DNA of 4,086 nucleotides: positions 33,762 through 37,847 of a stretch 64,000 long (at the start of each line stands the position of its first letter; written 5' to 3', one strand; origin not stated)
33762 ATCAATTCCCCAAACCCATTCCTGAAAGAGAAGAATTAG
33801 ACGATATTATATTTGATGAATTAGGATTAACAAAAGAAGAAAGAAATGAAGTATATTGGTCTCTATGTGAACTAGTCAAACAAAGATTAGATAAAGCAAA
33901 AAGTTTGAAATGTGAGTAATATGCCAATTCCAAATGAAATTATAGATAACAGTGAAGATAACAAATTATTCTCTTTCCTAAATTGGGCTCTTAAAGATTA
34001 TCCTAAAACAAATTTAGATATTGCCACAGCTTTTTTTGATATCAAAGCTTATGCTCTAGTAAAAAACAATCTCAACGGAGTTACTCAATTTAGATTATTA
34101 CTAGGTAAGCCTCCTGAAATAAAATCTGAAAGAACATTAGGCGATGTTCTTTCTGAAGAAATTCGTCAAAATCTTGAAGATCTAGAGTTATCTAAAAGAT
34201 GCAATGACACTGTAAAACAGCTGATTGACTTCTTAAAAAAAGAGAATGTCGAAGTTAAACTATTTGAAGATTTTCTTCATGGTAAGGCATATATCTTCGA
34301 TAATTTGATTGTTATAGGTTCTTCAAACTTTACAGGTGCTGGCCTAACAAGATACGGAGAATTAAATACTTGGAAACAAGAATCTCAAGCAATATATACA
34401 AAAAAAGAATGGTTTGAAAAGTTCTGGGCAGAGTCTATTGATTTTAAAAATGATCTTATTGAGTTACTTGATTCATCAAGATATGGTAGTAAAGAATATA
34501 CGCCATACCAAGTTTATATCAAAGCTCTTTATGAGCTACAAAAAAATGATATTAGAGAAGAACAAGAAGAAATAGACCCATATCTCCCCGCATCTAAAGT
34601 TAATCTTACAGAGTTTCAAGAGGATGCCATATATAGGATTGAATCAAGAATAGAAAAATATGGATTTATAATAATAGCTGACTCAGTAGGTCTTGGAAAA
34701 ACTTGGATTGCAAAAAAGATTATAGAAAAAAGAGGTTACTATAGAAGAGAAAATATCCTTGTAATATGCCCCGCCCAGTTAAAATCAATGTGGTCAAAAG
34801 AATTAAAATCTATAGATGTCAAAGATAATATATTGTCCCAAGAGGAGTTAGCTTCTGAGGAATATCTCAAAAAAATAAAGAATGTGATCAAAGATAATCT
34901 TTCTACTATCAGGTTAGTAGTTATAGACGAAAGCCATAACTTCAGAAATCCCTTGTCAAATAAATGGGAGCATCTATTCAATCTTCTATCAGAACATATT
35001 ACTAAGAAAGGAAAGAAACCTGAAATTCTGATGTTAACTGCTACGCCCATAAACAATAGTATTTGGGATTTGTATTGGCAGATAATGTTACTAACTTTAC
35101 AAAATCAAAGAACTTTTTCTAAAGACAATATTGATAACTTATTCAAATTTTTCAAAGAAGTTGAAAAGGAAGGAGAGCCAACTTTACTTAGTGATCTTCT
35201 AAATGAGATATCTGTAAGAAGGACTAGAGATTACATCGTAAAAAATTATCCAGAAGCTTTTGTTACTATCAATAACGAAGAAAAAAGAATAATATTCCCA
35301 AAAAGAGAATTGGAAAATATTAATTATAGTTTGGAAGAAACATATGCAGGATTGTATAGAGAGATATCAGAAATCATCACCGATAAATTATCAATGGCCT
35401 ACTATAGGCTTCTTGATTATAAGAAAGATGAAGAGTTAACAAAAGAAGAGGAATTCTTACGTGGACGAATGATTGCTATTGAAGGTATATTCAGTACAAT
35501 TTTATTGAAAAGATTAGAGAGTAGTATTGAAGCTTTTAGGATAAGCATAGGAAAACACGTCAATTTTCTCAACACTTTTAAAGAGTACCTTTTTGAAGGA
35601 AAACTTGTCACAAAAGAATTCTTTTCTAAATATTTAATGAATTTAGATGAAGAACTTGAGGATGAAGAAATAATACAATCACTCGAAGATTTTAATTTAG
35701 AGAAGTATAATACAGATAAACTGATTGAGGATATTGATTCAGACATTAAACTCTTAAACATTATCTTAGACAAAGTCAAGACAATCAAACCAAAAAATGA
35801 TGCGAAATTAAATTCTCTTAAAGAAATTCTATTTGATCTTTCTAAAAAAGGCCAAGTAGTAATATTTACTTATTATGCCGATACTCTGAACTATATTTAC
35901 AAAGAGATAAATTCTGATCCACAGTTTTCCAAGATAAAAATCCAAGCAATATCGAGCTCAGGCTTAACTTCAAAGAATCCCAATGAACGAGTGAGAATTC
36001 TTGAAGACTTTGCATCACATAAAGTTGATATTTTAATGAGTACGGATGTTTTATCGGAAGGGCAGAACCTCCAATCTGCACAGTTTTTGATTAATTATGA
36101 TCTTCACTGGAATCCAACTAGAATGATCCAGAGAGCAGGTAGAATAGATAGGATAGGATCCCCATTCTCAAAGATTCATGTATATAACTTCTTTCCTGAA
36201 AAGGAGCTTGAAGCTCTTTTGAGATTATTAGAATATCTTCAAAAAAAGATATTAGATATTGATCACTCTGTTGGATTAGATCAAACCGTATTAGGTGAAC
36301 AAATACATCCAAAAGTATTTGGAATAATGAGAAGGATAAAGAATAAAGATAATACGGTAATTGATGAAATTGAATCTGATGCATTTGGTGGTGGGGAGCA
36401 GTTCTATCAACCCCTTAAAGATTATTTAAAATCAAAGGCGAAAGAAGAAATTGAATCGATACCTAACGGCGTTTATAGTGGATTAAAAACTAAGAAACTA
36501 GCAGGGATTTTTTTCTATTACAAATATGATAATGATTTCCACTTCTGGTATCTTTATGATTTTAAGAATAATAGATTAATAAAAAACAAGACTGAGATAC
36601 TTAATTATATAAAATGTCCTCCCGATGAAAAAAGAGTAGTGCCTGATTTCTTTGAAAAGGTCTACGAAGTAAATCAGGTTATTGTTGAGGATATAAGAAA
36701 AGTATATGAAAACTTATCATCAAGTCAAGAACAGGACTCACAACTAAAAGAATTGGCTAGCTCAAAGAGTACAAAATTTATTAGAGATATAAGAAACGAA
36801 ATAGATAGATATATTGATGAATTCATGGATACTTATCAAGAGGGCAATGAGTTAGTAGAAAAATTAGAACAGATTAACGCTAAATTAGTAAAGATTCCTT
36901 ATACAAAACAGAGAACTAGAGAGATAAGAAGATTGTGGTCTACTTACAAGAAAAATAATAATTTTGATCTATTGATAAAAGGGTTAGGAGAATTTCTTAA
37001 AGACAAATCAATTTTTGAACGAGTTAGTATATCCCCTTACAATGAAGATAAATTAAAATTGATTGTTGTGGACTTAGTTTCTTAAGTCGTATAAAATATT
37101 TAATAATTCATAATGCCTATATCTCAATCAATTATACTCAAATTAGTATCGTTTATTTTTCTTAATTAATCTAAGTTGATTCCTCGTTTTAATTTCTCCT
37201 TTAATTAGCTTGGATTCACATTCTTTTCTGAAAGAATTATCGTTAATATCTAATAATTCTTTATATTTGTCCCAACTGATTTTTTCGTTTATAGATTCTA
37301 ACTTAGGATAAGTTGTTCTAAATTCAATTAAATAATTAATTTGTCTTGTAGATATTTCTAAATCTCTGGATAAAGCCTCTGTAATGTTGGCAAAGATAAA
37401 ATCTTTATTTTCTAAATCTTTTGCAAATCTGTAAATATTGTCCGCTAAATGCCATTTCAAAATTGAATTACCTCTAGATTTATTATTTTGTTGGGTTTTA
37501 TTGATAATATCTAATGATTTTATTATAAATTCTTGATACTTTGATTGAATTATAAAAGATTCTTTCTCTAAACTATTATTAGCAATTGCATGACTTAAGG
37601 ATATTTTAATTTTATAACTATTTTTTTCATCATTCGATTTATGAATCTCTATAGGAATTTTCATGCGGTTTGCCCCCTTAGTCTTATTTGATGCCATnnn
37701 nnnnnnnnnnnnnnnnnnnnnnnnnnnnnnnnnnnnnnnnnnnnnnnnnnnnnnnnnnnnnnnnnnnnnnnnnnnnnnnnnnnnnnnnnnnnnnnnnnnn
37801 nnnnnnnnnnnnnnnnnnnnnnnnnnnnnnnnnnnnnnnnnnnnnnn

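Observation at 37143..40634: Convergent four-gene operon with a MORC-like GHKL ATPase and a small P-loop ATPase abutting the methyltransferase/helicase module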

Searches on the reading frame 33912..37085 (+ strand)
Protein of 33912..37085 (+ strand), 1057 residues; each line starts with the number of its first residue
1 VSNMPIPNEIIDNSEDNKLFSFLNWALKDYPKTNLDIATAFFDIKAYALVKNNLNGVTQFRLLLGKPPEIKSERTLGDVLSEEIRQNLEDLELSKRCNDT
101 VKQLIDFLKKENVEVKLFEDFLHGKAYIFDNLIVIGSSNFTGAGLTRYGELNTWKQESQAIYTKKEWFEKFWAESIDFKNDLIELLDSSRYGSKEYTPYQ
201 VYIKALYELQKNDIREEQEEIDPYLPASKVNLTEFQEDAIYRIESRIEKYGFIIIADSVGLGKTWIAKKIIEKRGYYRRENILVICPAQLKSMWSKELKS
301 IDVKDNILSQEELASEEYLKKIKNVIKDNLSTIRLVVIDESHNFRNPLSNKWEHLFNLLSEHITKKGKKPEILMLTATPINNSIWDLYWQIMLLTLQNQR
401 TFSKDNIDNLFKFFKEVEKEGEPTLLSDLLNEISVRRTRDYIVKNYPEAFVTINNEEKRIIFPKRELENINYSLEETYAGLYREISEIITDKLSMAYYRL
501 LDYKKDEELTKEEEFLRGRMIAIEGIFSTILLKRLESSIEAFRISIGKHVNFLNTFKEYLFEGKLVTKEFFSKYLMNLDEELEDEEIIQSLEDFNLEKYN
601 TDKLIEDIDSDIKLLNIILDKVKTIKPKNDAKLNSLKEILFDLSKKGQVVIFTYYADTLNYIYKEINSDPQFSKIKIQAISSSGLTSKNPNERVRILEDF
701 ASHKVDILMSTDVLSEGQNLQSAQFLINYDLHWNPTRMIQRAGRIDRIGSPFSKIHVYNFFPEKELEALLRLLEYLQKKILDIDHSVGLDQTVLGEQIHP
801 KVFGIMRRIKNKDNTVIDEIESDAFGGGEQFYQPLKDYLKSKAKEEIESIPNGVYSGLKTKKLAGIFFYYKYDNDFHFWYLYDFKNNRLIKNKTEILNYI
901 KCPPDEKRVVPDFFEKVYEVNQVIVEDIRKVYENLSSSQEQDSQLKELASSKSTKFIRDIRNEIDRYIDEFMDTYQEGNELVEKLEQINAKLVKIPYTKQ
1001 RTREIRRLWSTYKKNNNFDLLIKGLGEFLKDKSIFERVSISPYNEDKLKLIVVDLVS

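Call 3: search_protein_families(library=pfam, proteins=[window:33912-37085:+], max_evalue=0.1)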
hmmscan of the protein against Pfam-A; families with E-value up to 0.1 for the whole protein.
window:33912-37085:+ (1057 aa): 11 families
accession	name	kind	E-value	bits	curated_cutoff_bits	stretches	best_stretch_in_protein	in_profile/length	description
PF00271.37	Helicase_C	-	1.3e-22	80.6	23.5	1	632-749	2-110/110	Helicase conserved C-terminal domain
PF00176.29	SNF2-rel_dom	-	6.7e-11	42.3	24.9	2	317-449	112-232/290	SNF2-related domain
PF13091.12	PLDc_2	-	1.3e-09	38.4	27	1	32-172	9-132/132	PLD-like domain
PF04851.21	ResIII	-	6.8e-09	36.3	22.5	1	230-380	2-163/164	Type III restriction enzyme, res subunit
PF13401.12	AAA_22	-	9.7e-07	29.6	27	1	251-361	6-111/130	AAA domain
PF00270.35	DEAD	-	1.1e-06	29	26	1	322-381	105-162/167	DEAD/DEAH box helicase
PF20720.3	nSTAND3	-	0.00013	22.2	27.2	1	237-327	4-92/155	Novel STAND NTPase 3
PF00614.28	PLDc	-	0.005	17.3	21.9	1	121-142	4-26/28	Phospholipase D Active site motif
PF10157.14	BORCS6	-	0.0096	16.5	35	0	915-1008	10-96/101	BLOC-1-related complex sub-unit 6 C-terminal helix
PF22590.2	Cas3-like_C_2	-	0.04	14.6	27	0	648-747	4-103/106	CRISPR-associated nuclease/helicase Cas3, C-terminal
PF08650.15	DASH_Dad4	-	0.064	13.7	29.8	0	981-1020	23-62/71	DASH complex subunit Dad4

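Call 4: search_protein_families(library=padloc, proteins=[window:33912-37085:+], max_evalue=0.1)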
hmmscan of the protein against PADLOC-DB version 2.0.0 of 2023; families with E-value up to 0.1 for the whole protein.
window:33912-37085:+ (1057 aa): 37 families (the best 25 are shown)
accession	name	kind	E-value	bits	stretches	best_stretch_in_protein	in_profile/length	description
PDLC01075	C3a139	-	5.2e-46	155.5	1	9-889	3-844/948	HKD+Snf2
PDLC02621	DrmD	-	4.2e-43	145.8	2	458-815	349-695/1040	DrmD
PDLC00659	HmaA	-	1.7e-34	116.9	1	253-764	125-625/1176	SNF2 helicase / DEAD-box helicase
PDLC02623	DrmD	-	1.4e-31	107.1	3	614-796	498-669/1040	DrmD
PDLC02500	BrxHI|BrxHII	-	3.5e-27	93.3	2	527-792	371-614/933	BrxHI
PDLC02504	BrxHI|BrxHII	-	1.2e-25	87.7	1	227-815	105-646/971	BrxHII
PDLC02193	PLD_Helicase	-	1.3e-25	87.8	2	602-763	642-812/905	-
PDLC02633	DrmD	-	1.9e-24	83.7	2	527-804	401-691/839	DrmD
PDLC02572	DrmA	-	8.2e-24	81.6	2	526-806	395-683/1043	DrmA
PDLC02632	DrmD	-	1.4e-22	78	2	502-761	378-637/662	DrmD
PDLC02619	DrmD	-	2.6e-21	73.5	2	228-407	29-218/872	DrmD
PDLC02840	DpdE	-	8.1e-21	72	1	196-769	125-674/1091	DpdE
PDLC02843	DpdE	-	1.3e-18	64.3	2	254-408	179-323/1091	DpdE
PDLC02620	DrmD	-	1.6e-16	57.5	1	236-801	104-629/1060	DrmD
PDLC03830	ZacC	-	3e-16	57.2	3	231-286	12-72/1019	-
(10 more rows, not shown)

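Call 5: search_protein_families(library=ncbifam, proteins=[window:33912-37085:+], max_evalue=0.1)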
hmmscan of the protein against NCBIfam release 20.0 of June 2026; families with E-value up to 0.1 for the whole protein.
window:33912-37085:+ (1057 aa): 29 families (the best 25 are shown)
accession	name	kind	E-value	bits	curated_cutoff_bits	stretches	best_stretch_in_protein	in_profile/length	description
NF038317.1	DISARM_DrmD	equivalog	5.9e-52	177.1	610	2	307-814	210-677/1021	DISARM system SNF2-like helicase DrmD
NF042964.1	phospholipD_antiphage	equivalog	8.3e-42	143.5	1100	3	458-767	528-808/895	phospholipase D-like domain-containing anti-phage protein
NF041062.1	DpdE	equivalog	2.7e-32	111.7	500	1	225-768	147-660/1048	protein DpdE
NF038318.1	DISARM_DrmD_b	equivalog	5.8e-24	84.3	950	2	582-779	343-559/868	DISARM system SNF2-like helicase DrmD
NF003426.0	PRK04914.1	equivalog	4.3e-15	55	576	2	700-759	541-601/959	RNA polymerase-associated protein RapA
NF010337.0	PRK13766.1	equivalog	1.8e-14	52.8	610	1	618-747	339-467/781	Hef nuclease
TIGR04095.1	dnd_restrict_1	equivalog_domain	1.1e-09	37.9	600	2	596-765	229-402/451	DNA phosphorothioation system restriction enzyme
NF058637.1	helic_SCO1167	equivalog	2.4e-09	35.8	1200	2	631-768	763-893/932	SCO1167/SCO6262 family helicase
NF053631.1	RNA_helic_CshA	equivalog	3.7e-09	36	646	1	691-813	274-391/434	degradosome RNA helicase CshA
NF002340.1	PRK01297.1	equivalog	2.9e-08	32.9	564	1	599-755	205-350/372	ATP-dependent RNA helicase RhlB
NF003419.0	PRK04837.1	equivalog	3.1e-08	32.8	588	1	691-752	293-354/424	ATP-dependent RNA helicase RhlB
NF041790.1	anti-phage_ZorD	equivalog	4.9e-08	31.4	1500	1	630-758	904-1033/1035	type I Zorya anti-phage system protein ZorD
NF008744.0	PRK11776.1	equivalog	1.7e-07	30.2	524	1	628-779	225-364/460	ATP-dependent RNA helicase DbpA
NF053711.1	RNA_heli_RhlE1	exception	6.2e-07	28.5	750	1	635-755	218-345/434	RNA helicase RhlE1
NF053636.1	DDHlcsCsdAPsy1082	equivalog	1.6e-06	27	890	1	692-773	281-362/512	DEAD/DEAH box helicase CsdA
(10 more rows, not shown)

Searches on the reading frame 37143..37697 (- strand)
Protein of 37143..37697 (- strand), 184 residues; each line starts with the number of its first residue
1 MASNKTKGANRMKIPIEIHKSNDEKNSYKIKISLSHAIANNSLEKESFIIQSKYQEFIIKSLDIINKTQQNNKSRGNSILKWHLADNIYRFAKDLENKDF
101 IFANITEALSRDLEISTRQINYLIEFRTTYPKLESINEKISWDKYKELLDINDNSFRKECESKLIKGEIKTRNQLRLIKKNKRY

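Call 3: search_protein_families(library=pfam, proteins=[window:37143-37697:-], max_evalue=0.1)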
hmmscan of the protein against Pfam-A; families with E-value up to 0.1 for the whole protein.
window:37143-37697:- (184 aa): 2 families
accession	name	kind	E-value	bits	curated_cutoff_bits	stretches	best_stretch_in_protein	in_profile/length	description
PF17761.7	DUF1016_N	-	0.00028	21.4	32.8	1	80-165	24-117/137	DUF1016 N-terminal domain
PF11360.13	DUF3110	-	0.083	13.6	20.2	0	74-125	21-72/84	Protein of unknown function (DUF3110)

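Call 4: search_protein_families(library=padloc, proteins=[window:37143-37697:-], max_evalue=0.1)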
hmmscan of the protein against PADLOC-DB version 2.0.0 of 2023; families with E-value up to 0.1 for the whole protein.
window:37143-37697:- (184 aa): 6 families
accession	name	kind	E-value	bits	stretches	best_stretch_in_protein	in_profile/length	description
PDLC04807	PDC-S02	-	3e-06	24.7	1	51-177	10-148/351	-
PDLC04827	PDC-S02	-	2e-05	22.3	1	51-167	7-132/234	-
PDLC04812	PDC-S02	-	0.00012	20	1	116-174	79-137/151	-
PDLC04797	PDC-S02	-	0.00014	19.9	1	114-158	74-118/126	-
PDLC04803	PDC-S02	-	0.0014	16.3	1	115-179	10-74/269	-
PDLC04808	PDC-S02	-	0.0028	15.9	1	101-149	58-108/111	-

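Call 5: search_protein_families(library=ncbifam, proteins=[window:37143-37697:-], max_evalue=0.1)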
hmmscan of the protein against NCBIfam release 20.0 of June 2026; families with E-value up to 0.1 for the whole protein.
window:37143-37697:- (184 aa): 1 family
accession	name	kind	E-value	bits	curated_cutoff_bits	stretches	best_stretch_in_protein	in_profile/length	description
TIGR04247.1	NosD_copper_fam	subfamily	0.0024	16.5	300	1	32-106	82-157/377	nitrous oxide reductase family maturation protein NosD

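Call 6: search_protein_families(library=phrogs, proteins=[window:37143-37697:-], max_evalue=0.1)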
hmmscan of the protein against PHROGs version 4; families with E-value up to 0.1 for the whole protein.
window:37143-37697:- (184 aa): 0 families

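Call 20: find_homologous_proteins(query=window:37143-37697:-)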
Query window:37143-37697:- (184 aa): 22 proteins with E <= 0.001 among 196 candidates.
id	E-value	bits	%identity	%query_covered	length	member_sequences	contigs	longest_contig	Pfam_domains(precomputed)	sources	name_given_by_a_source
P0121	8.7e-103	359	100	94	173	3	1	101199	-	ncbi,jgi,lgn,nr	ncbi:MAG: hypothetical protein KO464_03665 [Candidatus Methanofastidiosum sp.]|nr:hypothetical prote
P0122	1.4e-74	267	76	92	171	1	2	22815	-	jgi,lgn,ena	-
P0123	2.4e-61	224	68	93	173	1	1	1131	-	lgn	-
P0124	2.2e-55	205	61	92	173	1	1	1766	-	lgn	-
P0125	4.1e-53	198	58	92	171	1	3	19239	-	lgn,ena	-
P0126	4.6e-52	194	57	93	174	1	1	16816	-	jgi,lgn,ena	-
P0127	6.5e-51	190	55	94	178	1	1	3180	-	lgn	-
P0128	8.1e-50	187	58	92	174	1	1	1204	-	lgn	-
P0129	7.1e-49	184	54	92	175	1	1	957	-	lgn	-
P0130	9.4e-48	180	53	94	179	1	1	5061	-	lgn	-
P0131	3.7e-47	178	55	92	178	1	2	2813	-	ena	-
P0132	3.8e-47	178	53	94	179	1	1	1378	-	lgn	-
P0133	1.2e-46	177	53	92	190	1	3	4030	-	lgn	-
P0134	2.9e-45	172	54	92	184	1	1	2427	-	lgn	-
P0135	3.1e-45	172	51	93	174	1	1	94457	-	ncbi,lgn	ncbi:MAG: hypothetical protein QXU48_03110 [Thermoplasmata archaeon]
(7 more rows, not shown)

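Call 26: search_solved_structures(query=A2, max_evalue=10)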
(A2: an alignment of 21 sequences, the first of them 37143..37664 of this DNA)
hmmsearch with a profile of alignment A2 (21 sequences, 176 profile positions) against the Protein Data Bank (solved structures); distinct sequences matched with E-value up to 10: 5.
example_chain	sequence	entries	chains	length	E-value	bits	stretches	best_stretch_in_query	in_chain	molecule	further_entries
2fuq_A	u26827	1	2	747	0.61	12.9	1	41-89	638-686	heparinase II protein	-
2fut_A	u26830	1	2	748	0.62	12.9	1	41-89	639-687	heparinase II protein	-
3e80_A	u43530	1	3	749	0.62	12.9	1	41-89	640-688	Heparinase II protein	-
3e7j_A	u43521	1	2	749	0.62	12.9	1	41-89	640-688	Heparinase II protein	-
4y9v_A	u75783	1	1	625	1.5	11.7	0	85-127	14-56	Particle-associated lyase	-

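Call 34: predict_structure(alignment_id=A2)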
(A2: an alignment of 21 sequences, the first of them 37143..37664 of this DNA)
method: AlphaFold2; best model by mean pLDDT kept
length: 173 residues; sequences in the alignment: 21
mean_pLDDT: 92.3   pTM: 0.86
mean pLDDT of the five models: 92.3, 92.2, 91.7, 91.4, 91.2
residues with pLDDT >= 90: 136; 70-90: 34; 50-70: 3; < 50: 0
segments of 3 or more residues with pLDDT < 50: none
pLDDT, mean of each block of 10 residues (from residue 1): 92 83 83 88 95 90 87 98 95 97 97 98 95 96 95 95 92 69
secondary structure, 60 per line:
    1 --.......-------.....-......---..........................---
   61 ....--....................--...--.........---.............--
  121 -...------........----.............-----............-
elements in order: E3-9 E17-21 H23-28 H32-57 H61-64 H67-86 E89-91 H94-102 H106-118 H131-138 H143-155 H161-172

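Call 40: fold_search(model_id=the predicted structure, library=pdb)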
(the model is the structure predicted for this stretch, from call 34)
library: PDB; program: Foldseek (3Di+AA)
matches with E <= 10: 57; with E <= 0.001: 0
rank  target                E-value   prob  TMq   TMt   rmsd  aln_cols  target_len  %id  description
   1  7ng0                  1.6e-01  0.66  0.39  0.35  13.2       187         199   13  Crystal structure of N- and C-terminally truncated Geobacillus thermoleovorans nucleoid occlusion protein Noc (released 2021-02-17)
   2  6sdk_A                1.7e-01  0.72  0.42  0.38  13.8       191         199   13  Crystal structure of bacterial ParB dimer bound to CDP (released 2019-10-23)
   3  7bnr_B                1.8e-01  0.77  0.43  0.39  13.4       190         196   11  Crystal structure of a ParB Q52A mutant from Myxococcus xanthus bound to CTPyS (released 2021-09-08)
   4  7o0n_A                3.4e-01  0.63  0.43  0.39  13.3       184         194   11  Crystal structure of a ParB E93A mutant from Myxococcus xanthus bound to CDP and monothiophosphate (released 2021-09-15)
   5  6y93_B                3.6e-01  0.87  0.44  0.60   5.1       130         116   19  Crystal structure of the DNA-binding domain of the Nucleoid Occlusion Factor (Noc) complexed to the Noc-binding site ( (released 2020-08-05)
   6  7nfu_B                3.6e-01  0.54  0.41  0.35  11.0       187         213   12  Crystal structure of C-terminally truncated Geobacillus thermoleovorans nucleoid occlusion protein Noc (released 2021-02-17)
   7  4umk_C                3.8e-01  0.72  0.40  0.37   5.9       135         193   17  The complex of Spo0J and parS DNA in chromosomal partition system (released 2015-05-13)
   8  1vz0_F                4.5e-01  0.54  0.43  0.40  11.2       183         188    6  Chromosome segregation protein Spo0J from Thermus thermophilus (released 2004-07-19)
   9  1vz0_E                4.8e-01  0.44  0.42  0.39  11.4       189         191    9  Chromosome segregation protein Spo0J from Thermus thermophilus (released 2004-07-19)
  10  1vz0_A                6.0e-01  0.41  0.42  0.39  11.8       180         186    9  Chromosome segregation protein Spo0J from Thermus thermophilus (released 2004-07-19)
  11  1vz0_B                6.0e-01  0.38  0.39  0.36  12.4       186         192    9  Chromosome segregation protein Spo0J from Thermus thermophilus (released 2004-07-19)
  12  7nfu_A                7.1e-01  0.47  0.45  0.37  13.3       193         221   12  Crystal structure of C-terminally truncated Geobacillus thermoleovorans nucleoid occlusion protein Noc (released 2021-02-17)
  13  1vz0_C                8.0e-01  0.35  0.41  0.38  11.1       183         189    6  Chromosome segregation protein Spo0J from Thermus thermophilus (released 2004-07-19)
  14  8g5g_E                2.3e+00  0.06  0.24  0.15  17.8       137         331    9  Native GABA-A receptor from the mouse brain, meta-alpha1-alpha3-beta2-gamma2 subtype, in complex with GABA, Zolpidem,  (released 2023-09-20)
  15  3dm5_B                2.9e+00  0.06  0.21  0.11  16.0       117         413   17  Structures of SRP54 and SRP19, the two proteins assembling the ribonucleic core of the Signal Recognition Particle fro (released 2008-11-04)
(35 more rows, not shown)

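Call 98: fold_search(model_id=the predicted structure, library=viral)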
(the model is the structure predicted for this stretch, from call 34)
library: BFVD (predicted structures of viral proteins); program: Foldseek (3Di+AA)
matches with E <= 10: 158; with E <= 0.001: 0
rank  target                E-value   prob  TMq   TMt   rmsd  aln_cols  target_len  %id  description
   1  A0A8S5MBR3            4.9e-02  0.91  0.44  0.24  14.4       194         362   13  Chromosome partitioning protein [Myoviridae sp. ct9Fw19]
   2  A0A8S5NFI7            6.6e-01  0.25  0.37  0.26  18.5       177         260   14  Uncharacterized protein [Podoviridae sp. ctKzN3]
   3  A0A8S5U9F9            7.9e-01  0.38  0.31  0.13   4.8        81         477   17  Uncharacterized protein (Fragment) [Myoviridae sp. ct9Uc11]
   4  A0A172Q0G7            7.9e-01  0.06  0.16  0.11  14.6       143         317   12  Uncharacterized protein [Acinetobacter phage vB_AbaM_ME3]
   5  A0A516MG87            9.4e-01  0.18  0.28  0.32  10.1       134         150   14  (no name in the UniProt tables at hand)
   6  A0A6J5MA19            1.0e+00  0.18  0.28  0.36  17.0       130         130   11  Chromosomal replication initiator, DnaA C-terminal [uncultured Caudovirales phage]
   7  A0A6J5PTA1            1.0e+00  0.12  0.27  0.26  16.6       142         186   10  Chromosomal replication initiator, DnaA C-terminal [uncultured Caudovirales phage]
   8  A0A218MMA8            1.1e+00  0.05  0.16  0.04  16.4       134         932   13  Large polyvalent protein associated domain-containing protein [uncultured virus]
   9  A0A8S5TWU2            1.2e+00  0.20  0.30  0.14   6.1       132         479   12  ATP-dependent chaperone (Fragment) [Siphoviridae sp. ctTgb17]
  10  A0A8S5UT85            1.4e+00  0.35  0.40  0.18   5.6       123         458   13  Chromosome partitioning protein [Siphoviridae sp. ct4fm14]
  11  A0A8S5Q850            1.4e+00  0.23  0.43  0.38  14.2       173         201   13  Uncharacterized protein [Podoviridae sp. ctZ5d16]
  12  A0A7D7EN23            1.6e+00  0.28  0.35  0.18   7.6       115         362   10  (no name in the UniProt tables at hand)
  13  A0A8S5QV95            1.6e+00  0.23  0.37  0.24   6.9       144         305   10  ParB-like protein [Siphoviridae sp. ct5co22]
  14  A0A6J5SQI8            1.6e+00  0.13  0.37  0.25  13.4       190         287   13  Spo0J Stage 0 sporulation protein J (Antagonist of Soj) containing ParB-like nuclease domain [uncultured Caudovirales phage]
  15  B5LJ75                1.6e+00  0.11  0.26  0.30  14.9       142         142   13  Uncharacterized protein [Mycobacterium phage Myrna]
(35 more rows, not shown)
